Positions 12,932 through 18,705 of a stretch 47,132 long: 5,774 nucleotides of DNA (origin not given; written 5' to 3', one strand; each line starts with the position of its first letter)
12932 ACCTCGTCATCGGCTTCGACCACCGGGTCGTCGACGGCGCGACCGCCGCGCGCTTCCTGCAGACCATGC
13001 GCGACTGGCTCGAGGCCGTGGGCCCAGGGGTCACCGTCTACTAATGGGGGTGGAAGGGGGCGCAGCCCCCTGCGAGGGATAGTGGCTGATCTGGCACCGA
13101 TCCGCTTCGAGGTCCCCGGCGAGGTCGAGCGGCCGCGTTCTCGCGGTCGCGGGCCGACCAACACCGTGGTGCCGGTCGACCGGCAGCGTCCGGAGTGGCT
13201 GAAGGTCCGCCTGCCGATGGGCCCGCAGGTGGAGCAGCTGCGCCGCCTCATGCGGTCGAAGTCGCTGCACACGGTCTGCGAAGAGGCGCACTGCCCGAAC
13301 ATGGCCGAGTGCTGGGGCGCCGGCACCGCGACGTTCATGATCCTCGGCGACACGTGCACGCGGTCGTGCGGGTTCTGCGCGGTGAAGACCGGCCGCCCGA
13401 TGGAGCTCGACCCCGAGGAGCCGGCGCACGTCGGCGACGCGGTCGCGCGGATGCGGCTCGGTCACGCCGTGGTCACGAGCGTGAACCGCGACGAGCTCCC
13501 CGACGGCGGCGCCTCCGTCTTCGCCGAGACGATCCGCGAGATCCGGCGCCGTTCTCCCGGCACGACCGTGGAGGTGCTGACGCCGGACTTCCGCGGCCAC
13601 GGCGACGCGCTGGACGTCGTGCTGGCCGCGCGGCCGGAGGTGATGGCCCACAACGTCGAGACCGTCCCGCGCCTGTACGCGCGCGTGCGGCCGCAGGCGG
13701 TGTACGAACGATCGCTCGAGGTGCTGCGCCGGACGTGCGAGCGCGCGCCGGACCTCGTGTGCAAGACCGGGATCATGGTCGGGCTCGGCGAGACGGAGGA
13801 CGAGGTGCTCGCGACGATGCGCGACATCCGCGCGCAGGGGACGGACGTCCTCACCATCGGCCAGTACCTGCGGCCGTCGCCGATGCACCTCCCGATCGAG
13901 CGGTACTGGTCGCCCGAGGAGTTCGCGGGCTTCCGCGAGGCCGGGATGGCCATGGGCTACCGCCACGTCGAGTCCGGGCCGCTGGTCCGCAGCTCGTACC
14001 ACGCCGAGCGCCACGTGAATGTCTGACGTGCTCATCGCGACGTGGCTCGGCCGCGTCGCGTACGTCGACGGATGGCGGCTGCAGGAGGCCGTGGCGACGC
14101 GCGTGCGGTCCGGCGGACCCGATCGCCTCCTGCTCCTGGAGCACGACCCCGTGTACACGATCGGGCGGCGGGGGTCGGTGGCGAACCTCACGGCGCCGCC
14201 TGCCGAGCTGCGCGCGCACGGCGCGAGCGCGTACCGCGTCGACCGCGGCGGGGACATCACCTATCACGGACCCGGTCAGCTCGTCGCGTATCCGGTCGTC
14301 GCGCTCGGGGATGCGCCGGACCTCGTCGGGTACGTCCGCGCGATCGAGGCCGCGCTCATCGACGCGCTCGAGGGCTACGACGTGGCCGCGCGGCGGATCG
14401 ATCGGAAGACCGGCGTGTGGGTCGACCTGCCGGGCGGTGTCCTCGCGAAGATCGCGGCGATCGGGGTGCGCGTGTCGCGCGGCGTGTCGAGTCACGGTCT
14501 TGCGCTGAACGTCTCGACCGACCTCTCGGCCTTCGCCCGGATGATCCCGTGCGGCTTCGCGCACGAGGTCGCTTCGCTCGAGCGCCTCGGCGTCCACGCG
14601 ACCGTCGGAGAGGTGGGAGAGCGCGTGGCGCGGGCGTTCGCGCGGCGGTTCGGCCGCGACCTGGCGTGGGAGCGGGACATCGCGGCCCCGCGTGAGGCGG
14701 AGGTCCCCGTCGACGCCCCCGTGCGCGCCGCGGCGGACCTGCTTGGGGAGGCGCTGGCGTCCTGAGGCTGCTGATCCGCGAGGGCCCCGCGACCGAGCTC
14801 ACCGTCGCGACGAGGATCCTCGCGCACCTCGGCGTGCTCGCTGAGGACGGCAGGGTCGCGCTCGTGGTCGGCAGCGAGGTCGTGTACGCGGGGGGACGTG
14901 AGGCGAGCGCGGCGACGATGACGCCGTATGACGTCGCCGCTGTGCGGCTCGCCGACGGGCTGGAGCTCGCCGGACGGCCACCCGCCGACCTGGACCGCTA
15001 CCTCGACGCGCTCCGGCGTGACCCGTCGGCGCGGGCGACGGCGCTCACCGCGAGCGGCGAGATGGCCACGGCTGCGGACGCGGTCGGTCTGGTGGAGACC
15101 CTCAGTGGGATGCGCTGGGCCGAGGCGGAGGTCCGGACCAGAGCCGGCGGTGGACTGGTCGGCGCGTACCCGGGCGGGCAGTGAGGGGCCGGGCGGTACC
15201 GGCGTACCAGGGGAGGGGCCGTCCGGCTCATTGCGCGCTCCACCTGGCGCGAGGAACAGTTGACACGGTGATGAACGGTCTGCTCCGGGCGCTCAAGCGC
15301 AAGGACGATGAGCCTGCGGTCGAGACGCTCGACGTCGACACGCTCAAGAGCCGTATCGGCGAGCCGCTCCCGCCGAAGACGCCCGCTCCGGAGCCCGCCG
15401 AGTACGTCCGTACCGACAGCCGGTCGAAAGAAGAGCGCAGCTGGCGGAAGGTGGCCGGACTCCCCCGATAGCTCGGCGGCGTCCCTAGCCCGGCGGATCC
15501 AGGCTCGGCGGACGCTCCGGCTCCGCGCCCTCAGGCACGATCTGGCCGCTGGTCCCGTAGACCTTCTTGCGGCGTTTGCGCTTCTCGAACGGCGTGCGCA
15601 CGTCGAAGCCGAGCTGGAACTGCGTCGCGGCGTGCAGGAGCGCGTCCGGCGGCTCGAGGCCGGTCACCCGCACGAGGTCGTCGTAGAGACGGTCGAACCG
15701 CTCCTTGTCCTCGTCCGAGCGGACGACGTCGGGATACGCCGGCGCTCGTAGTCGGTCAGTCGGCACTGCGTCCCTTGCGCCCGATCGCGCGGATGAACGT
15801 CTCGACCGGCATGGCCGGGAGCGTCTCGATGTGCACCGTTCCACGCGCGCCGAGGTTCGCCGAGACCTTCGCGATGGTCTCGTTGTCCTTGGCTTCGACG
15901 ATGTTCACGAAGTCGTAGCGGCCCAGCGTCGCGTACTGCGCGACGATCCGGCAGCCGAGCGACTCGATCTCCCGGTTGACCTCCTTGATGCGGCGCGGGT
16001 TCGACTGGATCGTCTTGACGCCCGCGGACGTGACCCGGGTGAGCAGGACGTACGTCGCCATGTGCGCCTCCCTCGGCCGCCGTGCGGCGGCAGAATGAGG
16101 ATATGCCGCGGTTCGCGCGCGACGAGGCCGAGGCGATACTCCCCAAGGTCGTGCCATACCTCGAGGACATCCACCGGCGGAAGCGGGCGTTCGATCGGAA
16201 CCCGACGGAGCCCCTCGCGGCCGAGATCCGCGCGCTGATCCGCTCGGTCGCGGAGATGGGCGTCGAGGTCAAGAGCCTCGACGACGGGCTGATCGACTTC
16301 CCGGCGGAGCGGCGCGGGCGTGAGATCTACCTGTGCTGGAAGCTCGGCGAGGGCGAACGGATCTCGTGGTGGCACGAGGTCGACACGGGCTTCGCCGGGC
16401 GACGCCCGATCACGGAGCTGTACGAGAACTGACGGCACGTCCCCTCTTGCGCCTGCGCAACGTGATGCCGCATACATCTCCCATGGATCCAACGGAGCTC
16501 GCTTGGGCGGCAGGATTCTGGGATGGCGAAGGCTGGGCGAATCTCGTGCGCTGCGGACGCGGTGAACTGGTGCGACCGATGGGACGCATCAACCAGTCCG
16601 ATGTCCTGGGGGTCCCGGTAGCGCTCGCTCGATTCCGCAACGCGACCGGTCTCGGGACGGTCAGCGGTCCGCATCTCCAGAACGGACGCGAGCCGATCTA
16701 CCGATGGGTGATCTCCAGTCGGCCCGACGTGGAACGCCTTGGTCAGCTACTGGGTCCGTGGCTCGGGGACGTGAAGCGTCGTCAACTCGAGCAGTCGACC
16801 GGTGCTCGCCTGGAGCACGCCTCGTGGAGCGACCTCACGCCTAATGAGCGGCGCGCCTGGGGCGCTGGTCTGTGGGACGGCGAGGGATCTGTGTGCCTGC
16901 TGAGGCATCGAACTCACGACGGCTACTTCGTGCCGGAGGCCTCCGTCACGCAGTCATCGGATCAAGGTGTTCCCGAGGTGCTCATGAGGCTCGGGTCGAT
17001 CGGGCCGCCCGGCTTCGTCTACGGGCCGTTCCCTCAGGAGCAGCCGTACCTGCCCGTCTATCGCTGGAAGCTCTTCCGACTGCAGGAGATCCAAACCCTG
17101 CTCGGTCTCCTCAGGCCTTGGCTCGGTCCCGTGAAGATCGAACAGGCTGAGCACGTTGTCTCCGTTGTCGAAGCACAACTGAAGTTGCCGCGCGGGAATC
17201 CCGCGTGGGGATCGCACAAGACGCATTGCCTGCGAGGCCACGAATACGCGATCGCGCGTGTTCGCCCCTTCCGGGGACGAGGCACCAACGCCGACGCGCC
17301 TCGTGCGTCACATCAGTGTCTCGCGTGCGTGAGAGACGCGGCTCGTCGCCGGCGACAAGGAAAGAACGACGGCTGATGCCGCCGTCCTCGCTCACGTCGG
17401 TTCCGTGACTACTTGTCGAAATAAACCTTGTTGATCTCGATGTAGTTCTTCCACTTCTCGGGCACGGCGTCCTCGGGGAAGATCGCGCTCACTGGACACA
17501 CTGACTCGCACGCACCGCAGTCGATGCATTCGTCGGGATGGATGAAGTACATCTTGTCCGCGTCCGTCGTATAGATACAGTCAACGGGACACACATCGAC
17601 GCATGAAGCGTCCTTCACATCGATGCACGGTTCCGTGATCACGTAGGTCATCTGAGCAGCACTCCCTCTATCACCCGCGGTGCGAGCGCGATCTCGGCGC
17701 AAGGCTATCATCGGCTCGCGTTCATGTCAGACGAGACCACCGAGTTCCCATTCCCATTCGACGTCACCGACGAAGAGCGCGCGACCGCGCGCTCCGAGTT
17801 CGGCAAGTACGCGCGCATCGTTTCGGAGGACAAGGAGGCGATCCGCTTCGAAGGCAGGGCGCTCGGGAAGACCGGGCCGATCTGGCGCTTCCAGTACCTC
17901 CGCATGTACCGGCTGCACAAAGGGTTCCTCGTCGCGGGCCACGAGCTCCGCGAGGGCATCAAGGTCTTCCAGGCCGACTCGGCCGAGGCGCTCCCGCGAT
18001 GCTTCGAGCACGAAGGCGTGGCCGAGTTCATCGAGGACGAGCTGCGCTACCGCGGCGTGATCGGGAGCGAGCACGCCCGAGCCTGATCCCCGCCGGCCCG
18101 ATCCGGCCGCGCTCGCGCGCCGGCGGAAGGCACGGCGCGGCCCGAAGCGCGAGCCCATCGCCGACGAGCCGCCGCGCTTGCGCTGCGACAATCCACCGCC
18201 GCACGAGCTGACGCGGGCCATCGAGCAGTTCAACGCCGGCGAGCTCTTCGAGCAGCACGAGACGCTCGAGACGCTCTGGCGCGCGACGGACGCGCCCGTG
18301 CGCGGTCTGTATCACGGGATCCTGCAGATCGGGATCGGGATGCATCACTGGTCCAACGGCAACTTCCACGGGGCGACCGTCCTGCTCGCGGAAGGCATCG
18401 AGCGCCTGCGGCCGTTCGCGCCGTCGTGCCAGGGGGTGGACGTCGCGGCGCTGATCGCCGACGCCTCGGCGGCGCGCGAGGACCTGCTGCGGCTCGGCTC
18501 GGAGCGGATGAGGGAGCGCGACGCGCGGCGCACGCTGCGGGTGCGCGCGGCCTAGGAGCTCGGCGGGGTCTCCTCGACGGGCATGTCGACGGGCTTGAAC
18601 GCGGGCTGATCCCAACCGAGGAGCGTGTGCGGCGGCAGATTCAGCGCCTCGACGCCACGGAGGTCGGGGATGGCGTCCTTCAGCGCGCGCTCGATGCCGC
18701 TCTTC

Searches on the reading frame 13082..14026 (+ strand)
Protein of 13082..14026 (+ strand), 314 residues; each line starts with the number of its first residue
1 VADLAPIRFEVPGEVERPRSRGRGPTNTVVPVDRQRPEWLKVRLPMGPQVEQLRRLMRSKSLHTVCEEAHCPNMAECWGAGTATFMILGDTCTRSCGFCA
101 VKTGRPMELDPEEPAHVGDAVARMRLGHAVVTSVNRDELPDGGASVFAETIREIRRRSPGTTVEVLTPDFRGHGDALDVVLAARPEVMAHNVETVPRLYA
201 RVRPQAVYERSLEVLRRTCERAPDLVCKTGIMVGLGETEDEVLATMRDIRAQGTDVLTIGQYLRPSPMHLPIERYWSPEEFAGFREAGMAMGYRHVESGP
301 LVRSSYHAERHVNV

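Call 87: search_protein_families(library=pfam, proteins=[window:13082-14026:+], max_evalue=0.00001)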
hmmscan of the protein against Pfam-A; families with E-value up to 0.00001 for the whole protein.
window:13082-14026:+ (314 aa): 2 families
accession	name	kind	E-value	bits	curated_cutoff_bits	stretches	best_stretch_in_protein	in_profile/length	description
PF04055.27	Radical_SAM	-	8.4e-21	75.3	29.5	1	86-249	1-166/166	Radical SAM superfamily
PF16881.10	LIAS_N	-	1.5e-08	35.4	27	1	35-71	60-96/96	N-terminal domain of lipoyl synthase of Radical_SAM family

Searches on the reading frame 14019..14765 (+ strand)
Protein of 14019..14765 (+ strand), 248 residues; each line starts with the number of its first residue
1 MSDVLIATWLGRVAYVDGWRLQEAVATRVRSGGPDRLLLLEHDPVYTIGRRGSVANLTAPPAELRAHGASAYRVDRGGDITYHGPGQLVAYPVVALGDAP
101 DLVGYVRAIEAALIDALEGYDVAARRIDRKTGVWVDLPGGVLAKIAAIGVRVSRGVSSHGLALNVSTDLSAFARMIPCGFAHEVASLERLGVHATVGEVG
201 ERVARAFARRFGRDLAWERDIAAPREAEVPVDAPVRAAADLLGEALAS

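Call 87: search_protein_families(library=pfam, proteins=[window:14019-14765:+], max_evalue=0.00001)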
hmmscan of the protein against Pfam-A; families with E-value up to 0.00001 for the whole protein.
window:14019-14765:+ (248 aa): 1 family
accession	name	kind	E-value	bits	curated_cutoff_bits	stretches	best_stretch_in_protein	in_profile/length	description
PF21948.1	LplA-B_cat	-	3.4e-44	151.6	27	1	16-208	3-200/200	Lipoyl protein ligase A/B catalytic domain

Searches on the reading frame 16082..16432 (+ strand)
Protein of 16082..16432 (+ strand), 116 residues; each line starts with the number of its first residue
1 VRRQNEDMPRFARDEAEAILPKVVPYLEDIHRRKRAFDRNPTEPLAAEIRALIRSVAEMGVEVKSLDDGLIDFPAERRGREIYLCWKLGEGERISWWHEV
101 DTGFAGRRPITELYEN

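Call 88: search_protein_families(library=pfam, proteins=[window:16082-16432:+], max_evalue=0.00001)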
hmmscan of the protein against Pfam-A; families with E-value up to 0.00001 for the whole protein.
window:16082-16432:+ (116 aa): 1 family
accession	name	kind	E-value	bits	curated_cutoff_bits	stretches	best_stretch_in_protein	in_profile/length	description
PF09969.14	DUF2203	-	1.1e-27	97.6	24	1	43-110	56-122/122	Uncharacterized conserved protein (DUF2203)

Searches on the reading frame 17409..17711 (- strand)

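Call 54: search_protein_families(library=pfam, proteins=[window:17409-17711:-], max_evalue=0.001)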
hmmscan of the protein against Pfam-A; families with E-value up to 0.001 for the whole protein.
window:17409-17711:- (100 aa): 12 families
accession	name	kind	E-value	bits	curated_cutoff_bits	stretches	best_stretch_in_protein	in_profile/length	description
PF00037.32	Fer4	-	1.3e-10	41.1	21.1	1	56-77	2-23/24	4Fe-4S binding domain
PF12838.12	Fer4_7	-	4.5e-08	33.9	27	1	36-76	7-52/52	4Fe-4S dicluster domain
PF13237.11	Fer4_10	-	2.8e-07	30.8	25.5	1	26-73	6-53/53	4Fe-4S dicluster domain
PF14697.11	Fer4_21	-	5e-07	30.2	35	1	50-76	29-56/59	4Fe-4S dicluster domain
PF13187.11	Fer4_9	-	8e-07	29.4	27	1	36-77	7-52/52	4Fe-4S dicluster domain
PF13183.11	Fer4_8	-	1.2e-06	29.4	27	1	60-82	3-26/68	4Fe-4S dicluster domain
PF12797.12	Fer4_2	-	2.2e-06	27.7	24.5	1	55-74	3-22/22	4Fe-4S binding domain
PF13484.11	Fer4_16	-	5.1e-06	27.6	30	1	61-81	1-21/66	4Fe-4S double cluster binding domain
PF12837.12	Fer4_6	-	1.9e-05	24.8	25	1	59-77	6-24/24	4Fe-4S binding domain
PF25160.1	LdpA_Fe-S-bd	-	2e-05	24.7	27.6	1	36-77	8-43/49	LdpA Fe-S cluster-binding domain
PF12800.12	Fer4_4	-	6.4e-05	23.4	24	1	59-74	1-16/17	4Fe-4S binding domain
PF12798.12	Fer4_3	-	0.00023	22.2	27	0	62-76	1-15/15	4Fe-4S binding domain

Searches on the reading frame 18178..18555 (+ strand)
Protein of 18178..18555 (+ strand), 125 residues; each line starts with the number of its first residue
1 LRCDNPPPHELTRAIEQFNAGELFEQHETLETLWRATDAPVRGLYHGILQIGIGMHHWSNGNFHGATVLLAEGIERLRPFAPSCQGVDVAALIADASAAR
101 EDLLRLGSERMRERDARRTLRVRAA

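Call 54: search_protein_families(library=pfam, proteins=[window:18178-18555:+], max_evalue=0.001)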
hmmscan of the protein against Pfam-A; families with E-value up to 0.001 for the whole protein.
window:18178-18555:+ (125 aa): 1 family
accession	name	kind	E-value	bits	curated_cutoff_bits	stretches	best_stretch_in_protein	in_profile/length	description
PF03745.19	DUF309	-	3.4e-19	68.7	27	1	12-67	2-57/59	Domain of unknown function (DUF309)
